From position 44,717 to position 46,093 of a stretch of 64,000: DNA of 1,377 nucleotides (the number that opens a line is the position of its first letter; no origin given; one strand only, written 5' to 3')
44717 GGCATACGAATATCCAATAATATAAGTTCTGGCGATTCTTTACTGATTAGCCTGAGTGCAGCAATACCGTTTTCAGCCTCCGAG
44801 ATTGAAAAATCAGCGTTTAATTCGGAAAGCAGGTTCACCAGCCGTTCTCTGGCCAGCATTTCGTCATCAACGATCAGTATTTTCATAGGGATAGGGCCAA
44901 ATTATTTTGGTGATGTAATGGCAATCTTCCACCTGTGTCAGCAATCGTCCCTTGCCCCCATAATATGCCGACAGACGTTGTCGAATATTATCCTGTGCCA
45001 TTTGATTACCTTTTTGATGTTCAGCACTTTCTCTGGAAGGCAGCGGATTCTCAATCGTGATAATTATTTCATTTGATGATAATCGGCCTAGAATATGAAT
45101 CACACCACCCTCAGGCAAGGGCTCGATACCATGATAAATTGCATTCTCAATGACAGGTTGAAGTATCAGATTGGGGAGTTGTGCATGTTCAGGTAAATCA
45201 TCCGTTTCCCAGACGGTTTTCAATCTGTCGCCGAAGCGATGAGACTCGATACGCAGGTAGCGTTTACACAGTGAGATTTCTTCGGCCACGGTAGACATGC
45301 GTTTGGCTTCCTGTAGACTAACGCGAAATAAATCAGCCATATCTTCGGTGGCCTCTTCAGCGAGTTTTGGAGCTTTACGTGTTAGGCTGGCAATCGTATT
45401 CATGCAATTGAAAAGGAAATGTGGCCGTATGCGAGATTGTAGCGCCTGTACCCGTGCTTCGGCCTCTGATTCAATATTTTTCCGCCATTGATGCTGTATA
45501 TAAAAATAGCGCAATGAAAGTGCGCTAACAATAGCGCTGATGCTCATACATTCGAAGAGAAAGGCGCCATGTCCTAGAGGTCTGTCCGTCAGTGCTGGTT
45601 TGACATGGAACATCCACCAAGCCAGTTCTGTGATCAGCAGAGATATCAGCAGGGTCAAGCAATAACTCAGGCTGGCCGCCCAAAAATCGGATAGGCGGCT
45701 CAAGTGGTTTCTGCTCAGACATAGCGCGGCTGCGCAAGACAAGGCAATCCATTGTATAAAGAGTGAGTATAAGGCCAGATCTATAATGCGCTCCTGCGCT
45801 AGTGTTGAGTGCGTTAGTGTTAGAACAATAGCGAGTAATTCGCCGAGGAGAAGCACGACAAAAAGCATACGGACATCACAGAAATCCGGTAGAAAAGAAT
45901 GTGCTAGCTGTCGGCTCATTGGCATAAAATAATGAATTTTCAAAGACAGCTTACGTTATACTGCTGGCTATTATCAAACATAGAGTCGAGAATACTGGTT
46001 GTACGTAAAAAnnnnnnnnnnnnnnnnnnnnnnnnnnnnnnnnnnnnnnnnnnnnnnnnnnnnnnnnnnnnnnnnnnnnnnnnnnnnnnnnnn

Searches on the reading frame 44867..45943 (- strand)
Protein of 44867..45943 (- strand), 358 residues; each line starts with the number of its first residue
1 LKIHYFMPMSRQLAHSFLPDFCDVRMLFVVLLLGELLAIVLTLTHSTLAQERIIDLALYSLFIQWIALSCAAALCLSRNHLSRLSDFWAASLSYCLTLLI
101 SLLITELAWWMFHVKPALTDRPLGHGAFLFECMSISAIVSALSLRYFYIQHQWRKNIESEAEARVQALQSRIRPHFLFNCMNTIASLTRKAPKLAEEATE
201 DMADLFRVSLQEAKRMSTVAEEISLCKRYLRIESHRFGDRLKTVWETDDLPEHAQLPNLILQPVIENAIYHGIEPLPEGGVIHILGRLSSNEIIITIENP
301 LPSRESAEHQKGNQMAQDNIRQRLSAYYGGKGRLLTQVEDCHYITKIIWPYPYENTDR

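Call 53: search_protein_families(library=pfam, proteins=[window:44867-45943:-], max_evalue=0.00001)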
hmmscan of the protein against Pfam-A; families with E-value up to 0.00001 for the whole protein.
window:44867-45943:- (358 aa): 1 family
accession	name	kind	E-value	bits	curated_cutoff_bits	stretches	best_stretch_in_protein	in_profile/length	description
PF06580.19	His_kinase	-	7.3e-24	84.3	25.2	1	163-241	1-81/81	Histidine kinase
